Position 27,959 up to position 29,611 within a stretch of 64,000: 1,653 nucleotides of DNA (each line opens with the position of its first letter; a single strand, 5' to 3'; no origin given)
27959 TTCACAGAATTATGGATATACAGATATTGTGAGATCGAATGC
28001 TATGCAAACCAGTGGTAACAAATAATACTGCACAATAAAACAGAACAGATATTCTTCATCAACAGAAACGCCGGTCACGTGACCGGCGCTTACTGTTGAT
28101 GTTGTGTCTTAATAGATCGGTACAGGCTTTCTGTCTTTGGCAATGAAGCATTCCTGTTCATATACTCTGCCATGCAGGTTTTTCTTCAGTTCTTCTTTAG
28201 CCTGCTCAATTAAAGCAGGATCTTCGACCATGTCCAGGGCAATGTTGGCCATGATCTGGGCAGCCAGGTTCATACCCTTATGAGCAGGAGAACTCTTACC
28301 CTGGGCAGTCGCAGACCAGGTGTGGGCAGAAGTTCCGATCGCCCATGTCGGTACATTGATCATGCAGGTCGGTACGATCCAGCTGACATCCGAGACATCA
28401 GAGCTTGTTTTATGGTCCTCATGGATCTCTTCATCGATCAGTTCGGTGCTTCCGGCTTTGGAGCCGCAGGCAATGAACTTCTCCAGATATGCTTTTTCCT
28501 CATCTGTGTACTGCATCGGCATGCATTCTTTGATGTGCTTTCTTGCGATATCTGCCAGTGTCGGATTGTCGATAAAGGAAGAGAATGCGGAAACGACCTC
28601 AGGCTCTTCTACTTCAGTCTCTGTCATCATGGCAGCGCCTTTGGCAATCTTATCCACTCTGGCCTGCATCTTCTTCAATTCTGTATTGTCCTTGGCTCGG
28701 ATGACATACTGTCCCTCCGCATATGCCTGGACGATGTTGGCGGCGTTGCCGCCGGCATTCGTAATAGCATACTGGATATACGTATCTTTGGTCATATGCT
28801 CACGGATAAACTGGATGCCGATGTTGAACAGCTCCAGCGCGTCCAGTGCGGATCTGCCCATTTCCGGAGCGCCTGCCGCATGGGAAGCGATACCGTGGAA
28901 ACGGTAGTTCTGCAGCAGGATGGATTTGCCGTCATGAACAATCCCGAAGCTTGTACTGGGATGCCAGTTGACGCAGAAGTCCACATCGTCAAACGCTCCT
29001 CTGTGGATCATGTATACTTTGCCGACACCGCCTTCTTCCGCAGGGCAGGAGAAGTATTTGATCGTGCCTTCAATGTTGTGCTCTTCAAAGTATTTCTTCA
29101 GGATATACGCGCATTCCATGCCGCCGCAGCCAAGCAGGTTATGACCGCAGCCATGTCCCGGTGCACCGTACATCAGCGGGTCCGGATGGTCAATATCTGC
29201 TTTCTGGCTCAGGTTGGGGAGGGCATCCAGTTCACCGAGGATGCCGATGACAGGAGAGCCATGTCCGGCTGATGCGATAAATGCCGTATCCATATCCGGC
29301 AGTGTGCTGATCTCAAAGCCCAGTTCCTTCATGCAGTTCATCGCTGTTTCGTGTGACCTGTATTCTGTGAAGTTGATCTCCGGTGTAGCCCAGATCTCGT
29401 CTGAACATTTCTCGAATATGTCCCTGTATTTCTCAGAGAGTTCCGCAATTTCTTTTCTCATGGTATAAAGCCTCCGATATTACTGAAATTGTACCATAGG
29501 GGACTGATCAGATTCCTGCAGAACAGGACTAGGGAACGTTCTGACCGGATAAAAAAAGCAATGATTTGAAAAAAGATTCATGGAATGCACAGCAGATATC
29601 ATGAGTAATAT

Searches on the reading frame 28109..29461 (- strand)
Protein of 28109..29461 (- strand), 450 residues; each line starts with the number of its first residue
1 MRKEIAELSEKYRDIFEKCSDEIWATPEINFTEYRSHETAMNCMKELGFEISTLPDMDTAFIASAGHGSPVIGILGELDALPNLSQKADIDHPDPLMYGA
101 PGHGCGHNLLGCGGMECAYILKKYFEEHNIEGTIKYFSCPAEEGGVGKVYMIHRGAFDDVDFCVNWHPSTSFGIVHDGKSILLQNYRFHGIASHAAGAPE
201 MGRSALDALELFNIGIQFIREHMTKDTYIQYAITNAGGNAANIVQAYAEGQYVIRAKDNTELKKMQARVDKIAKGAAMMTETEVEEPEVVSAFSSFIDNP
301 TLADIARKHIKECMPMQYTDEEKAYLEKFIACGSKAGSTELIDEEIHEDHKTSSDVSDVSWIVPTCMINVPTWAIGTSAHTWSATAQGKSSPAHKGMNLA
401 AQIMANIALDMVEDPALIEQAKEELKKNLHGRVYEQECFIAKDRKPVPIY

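Call 37: search_protein_families(library=pfam, proteins=[window:28109-29461:-], max_evalue=0.001)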
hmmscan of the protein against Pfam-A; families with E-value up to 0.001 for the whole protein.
window:28109-29461:- (450 aa): 1 family
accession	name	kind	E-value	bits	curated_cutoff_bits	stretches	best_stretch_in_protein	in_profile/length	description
PF07687.19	M20_dimer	-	4.4e-07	30.3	21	1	187-274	12-100/107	Peptidase dimerisation domain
